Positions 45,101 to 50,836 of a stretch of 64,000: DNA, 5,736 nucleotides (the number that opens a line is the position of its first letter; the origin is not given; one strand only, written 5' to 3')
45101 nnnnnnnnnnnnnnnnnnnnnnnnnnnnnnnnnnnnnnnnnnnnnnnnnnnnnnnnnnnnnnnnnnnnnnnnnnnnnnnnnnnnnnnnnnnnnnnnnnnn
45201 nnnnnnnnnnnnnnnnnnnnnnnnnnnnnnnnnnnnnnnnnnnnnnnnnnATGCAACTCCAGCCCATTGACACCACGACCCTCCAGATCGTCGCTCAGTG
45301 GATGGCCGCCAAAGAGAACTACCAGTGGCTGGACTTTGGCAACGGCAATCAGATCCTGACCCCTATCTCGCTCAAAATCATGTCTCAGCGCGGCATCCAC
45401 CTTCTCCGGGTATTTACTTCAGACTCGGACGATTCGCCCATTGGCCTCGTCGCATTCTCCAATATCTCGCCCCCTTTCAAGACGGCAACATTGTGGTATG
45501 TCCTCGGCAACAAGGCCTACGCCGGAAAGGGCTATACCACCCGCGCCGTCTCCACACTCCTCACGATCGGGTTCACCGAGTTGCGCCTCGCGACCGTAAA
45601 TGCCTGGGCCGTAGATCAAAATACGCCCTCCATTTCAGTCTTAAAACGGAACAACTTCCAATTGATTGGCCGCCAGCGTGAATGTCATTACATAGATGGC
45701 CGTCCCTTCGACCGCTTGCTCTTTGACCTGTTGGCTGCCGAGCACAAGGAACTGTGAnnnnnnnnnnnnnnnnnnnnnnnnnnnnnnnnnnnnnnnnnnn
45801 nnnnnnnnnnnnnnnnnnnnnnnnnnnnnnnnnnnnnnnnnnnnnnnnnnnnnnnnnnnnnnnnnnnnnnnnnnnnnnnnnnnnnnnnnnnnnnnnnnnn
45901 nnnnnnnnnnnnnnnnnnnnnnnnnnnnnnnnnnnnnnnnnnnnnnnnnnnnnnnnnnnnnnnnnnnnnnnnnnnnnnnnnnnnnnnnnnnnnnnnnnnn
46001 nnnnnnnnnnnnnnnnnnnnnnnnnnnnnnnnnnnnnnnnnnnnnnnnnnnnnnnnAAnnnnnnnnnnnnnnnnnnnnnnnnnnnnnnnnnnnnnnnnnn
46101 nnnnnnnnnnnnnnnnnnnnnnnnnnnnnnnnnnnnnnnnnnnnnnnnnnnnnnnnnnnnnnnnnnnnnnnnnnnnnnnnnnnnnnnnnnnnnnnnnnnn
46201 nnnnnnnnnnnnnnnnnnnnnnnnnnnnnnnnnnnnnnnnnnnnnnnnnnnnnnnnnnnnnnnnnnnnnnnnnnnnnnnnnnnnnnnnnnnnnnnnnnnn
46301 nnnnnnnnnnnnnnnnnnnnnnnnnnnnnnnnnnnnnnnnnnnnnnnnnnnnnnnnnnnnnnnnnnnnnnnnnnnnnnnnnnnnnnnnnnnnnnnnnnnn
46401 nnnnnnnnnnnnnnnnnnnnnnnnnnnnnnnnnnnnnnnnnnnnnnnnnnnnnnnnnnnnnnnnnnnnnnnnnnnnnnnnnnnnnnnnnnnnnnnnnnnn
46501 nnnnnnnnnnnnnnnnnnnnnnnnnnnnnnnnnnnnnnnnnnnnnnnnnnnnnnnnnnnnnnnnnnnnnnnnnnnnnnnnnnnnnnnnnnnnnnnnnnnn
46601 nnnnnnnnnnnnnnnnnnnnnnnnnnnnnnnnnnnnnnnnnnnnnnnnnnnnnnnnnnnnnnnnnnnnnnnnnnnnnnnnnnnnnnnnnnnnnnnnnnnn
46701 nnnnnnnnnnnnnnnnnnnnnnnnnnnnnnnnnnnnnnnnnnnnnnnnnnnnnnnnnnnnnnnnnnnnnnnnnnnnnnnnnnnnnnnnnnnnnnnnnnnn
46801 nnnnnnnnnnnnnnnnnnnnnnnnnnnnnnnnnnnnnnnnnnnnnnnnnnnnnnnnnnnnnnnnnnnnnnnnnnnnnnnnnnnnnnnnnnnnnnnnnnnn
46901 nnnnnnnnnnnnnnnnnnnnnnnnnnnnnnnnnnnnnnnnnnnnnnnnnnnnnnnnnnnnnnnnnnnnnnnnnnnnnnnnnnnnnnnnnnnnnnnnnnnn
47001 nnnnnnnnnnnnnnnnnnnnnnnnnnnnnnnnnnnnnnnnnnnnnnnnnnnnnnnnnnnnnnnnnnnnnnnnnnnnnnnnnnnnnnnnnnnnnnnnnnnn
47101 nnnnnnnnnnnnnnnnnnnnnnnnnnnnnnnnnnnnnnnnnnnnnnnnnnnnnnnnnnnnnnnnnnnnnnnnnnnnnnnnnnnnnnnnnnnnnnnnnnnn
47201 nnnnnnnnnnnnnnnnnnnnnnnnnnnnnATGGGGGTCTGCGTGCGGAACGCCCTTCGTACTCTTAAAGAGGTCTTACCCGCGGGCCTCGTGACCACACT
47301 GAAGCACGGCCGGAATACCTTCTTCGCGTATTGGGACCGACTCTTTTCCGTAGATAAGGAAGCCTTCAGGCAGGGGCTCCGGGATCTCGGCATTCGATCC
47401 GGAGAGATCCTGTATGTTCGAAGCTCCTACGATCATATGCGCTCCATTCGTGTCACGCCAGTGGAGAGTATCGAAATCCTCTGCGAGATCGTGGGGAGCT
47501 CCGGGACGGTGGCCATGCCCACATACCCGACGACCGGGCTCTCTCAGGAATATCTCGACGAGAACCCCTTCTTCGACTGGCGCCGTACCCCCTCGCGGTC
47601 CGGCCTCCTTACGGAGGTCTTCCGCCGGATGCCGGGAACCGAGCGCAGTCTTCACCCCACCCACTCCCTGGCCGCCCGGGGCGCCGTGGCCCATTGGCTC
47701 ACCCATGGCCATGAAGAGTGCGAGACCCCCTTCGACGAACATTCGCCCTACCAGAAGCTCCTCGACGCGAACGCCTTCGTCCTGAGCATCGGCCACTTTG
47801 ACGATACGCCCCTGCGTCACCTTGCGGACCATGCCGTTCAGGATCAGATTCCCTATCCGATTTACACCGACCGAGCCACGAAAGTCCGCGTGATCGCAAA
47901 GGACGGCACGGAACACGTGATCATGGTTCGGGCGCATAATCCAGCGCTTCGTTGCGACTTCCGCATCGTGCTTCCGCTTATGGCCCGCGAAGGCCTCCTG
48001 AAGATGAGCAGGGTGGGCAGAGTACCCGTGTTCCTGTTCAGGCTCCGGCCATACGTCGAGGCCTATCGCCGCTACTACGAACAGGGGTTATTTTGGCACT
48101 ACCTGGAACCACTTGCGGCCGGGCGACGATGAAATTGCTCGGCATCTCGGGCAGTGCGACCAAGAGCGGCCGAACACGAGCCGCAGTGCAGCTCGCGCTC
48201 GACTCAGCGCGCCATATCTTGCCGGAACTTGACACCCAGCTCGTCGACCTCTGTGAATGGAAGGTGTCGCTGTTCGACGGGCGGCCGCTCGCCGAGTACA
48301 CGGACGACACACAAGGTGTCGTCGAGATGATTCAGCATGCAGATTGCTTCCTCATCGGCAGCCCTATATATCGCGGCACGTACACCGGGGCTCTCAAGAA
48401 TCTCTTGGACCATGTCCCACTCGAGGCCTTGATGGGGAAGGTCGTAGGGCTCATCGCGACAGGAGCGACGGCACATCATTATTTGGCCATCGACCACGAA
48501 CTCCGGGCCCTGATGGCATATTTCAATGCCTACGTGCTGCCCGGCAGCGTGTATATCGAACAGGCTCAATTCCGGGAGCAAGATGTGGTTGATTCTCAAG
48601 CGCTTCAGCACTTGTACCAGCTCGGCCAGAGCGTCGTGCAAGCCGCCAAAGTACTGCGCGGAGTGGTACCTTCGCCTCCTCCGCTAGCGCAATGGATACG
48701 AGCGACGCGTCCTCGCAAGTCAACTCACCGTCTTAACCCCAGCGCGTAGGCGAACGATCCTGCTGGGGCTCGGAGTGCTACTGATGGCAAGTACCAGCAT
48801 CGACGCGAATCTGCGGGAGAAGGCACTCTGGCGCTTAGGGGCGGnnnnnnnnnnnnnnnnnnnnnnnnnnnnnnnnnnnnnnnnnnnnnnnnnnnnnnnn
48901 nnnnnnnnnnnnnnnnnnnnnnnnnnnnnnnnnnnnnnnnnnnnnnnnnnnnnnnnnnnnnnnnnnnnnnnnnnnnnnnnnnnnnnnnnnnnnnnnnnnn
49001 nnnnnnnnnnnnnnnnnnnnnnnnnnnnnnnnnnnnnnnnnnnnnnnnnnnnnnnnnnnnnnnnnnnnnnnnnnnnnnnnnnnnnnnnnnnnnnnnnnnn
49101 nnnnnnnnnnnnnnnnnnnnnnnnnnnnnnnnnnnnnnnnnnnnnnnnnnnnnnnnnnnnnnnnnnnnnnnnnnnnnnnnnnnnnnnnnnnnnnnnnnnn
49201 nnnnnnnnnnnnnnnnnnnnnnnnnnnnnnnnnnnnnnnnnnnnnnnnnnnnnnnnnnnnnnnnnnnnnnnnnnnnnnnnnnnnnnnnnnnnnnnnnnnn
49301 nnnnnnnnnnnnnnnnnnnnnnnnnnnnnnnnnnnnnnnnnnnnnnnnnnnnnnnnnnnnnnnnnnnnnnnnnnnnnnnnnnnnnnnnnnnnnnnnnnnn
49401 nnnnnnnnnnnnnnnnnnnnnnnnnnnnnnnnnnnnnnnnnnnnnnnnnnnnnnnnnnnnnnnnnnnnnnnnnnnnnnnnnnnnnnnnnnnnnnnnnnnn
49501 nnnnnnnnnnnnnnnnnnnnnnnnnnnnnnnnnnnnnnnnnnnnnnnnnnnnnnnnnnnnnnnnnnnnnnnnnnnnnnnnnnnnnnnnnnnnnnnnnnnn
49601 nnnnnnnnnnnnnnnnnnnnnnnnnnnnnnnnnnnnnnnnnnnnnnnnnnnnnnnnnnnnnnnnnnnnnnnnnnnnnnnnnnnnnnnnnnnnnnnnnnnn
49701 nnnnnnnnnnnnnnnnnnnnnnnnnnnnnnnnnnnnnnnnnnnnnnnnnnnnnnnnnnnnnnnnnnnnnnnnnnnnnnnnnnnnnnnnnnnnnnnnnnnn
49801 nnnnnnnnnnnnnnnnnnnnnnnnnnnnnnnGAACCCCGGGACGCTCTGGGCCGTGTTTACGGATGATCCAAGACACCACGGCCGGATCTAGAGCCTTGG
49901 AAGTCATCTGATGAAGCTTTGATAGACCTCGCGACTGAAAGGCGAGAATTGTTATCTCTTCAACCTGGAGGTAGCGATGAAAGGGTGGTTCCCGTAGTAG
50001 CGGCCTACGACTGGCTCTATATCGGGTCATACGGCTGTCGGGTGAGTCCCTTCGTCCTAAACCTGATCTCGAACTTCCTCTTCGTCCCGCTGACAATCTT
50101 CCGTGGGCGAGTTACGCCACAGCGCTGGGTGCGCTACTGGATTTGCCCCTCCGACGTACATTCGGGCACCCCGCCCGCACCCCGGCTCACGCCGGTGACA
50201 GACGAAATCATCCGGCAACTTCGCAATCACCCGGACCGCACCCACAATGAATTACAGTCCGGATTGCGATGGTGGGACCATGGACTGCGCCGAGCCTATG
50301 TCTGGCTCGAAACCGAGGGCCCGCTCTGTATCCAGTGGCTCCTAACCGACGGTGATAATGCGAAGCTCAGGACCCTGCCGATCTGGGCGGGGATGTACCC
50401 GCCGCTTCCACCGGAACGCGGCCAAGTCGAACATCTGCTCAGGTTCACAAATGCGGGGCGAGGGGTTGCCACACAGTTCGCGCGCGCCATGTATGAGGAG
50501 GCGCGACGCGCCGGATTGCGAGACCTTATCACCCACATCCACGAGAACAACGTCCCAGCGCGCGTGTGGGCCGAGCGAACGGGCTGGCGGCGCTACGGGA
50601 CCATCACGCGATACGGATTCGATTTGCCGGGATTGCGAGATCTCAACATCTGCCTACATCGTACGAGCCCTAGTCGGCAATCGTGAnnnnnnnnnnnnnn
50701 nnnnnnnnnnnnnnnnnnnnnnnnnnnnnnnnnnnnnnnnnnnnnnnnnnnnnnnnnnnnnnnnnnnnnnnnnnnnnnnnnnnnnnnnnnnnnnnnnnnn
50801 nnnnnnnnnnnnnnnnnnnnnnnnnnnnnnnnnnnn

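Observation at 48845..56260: Cassette II: FemAB-like transferase, GNAT, acyl-AMP ligase, aminotransferase, Cys-less AsnB homologue, carrier protein and aldo-keto reductase between repeat copies A and B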

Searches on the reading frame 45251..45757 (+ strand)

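Call 7: search_protein_families(library=ncbifam, proteins=[window:45251-45757:+], max_evalue=0.001)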
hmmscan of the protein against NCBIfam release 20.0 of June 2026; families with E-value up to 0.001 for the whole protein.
window:45251-45757:+ (168 aa): 5 families
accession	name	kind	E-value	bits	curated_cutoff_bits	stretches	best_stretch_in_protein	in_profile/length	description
NF007539.0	PRK10151.1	equivalog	1.7e-07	31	184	1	44-156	61-170/179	50S ribosomal protein L7/L12-serine acetyltransferase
NF011709.0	PRK15130.1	equivalog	4.6e-05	23.3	218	1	53-151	58-155/186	spermidine N1-acetyltransferase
TIGR03585.1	PseH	equivalog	0.00015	21.9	93.1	1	55-150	54-147/156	UDP-4-amino-4,6-dideoxy-N-acetyl-beta-L-altrosamine N-acetyltransferase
NF008072.0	PRK10809.1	equivalog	0.00051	19.8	190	1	46-164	72-189/194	ribosomal protein S5-alanine N-acetyltransferase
NF000225.3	AAC_6p_Strep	exception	0.00076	19.5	250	0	60-164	48-154/156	aminoglycoside 6'-N-acetyltransferase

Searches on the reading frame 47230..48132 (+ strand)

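Call 7: search_protein_families(library=ncbifam, proteins=[window:47230-48132:+], max_evalue=0.001)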
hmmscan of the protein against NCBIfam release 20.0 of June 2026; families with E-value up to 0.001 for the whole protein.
window:47230-48132:+ (300 aa): 5 families
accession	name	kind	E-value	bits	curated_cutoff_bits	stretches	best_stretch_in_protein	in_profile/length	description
NF033082.0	AAC_3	equivalog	1.3e-20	73.8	270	1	43-227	3-205/262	aminoglycoside 3-N-acetyltransferase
NF033081.0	AAC_3_IV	equivalog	4.2e-20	72.2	420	1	48-277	6-220/252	AAC(3)-IV family aminoglycoside N-acetyltransferase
NF033612.0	AAC_3_VIa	exception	2.7e-11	43.2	675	1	45-193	25-183/298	aminoglycoside N-acetyltransferase AAC(3)-VIa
NF033080.0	AAC_3_II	subfamily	5.6e-10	39.1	480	1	43-189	4-161/268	AAC(3)-II family aminoglycoside N-acetyltransferase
NF033180.1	AAC_3_VIII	exception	6.1e-08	32.2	560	1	48-201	21-187/286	aminoglycoside N-acetyltransferase AAC(3)-VIII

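Call 75: search_protein_families(library=pfam, proteins=[window:47230-48132:+], max_evalue=0.01)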
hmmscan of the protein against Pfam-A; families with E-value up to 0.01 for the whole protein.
window:47230-48132:+ (300 aa): 1 family
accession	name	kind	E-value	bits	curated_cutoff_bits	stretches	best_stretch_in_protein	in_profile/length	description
PF02522.19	Antibiotic_NAT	-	4.8e-39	134.7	25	1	63-283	2-231/232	Aminoglycoside 3-N-acetyltransferase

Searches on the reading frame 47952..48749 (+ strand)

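Call 7: search_protein_families(library=ncbifam, proteins=[window:47952-48749:+], max_evalue=0.001)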
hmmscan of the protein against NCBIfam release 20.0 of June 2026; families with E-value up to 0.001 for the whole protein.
window:47952-48749:+ (265 aa): 4 families
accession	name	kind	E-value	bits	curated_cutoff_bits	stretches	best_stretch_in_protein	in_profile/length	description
TIGR03566.1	FMN_reduc_MsuE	equivalog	4.9e-36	124.1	212.5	1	61-226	1-165/174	FMN reductase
TIGR03567.1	FMN_reduc_SsuE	equivalog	1.8e-22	80.1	164.05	1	62-215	2-151/171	NADPH-dependent FMN reductase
NF007859.0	PRK10569.1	equivalog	8.7e-21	74.5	225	1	60-211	1-148/191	NADPH-dependent FMN reductase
TIGR04037.1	LLM_duo_CE1759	subfamily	5.6e-20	71.9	175.9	1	91-235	34-169/199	CE1759 family FMN reductase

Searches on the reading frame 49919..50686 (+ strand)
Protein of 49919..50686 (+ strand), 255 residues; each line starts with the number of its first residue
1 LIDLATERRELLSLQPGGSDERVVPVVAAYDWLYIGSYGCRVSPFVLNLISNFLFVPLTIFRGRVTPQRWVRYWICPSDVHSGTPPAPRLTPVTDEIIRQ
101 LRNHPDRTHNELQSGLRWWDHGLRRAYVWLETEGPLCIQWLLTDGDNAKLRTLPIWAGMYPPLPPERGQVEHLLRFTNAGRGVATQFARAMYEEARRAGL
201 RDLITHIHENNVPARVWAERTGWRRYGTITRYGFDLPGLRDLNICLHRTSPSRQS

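Call 4: search_protein_families(library=ncbifam, proteins=[window:49919-50686:+], max_evalue=0.001)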
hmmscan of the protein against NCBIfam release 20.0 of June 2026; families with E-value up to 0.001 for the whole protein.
window:49919-50686:+ (255 aa): 1 family
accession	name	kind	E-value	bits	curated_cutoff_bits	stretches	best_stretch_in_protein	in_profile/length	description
NF040503.1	resist_ArsN1a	equivalog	0.00073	19.3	170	0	178-233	88-143/159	arsinothricin resistance N-acetyltransferase ArsN1 family A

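Call 5: search_protein_families(library=pfam, proteins=[window:49919-50686:+], max_evalue=0.001)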
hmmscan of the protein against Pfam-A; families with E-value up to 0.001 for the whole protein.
window:49919-50686:+ (255 aa): 1 family
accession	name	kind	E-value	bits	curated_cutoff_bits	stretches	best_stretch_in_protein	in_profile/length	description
PF13302.13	Acetyltransf_3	-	0.00038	21.6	25.4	1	156-223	68-137/138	Acetyltransferase (GNAT) domain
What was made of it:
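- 49919..50686 (+): GNAT-like protein: the split counterpart of the C-terminal GNAT domain found in FemAB-GNAT fusion proteins. Weak Acetyltransf_3 match (call 5).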
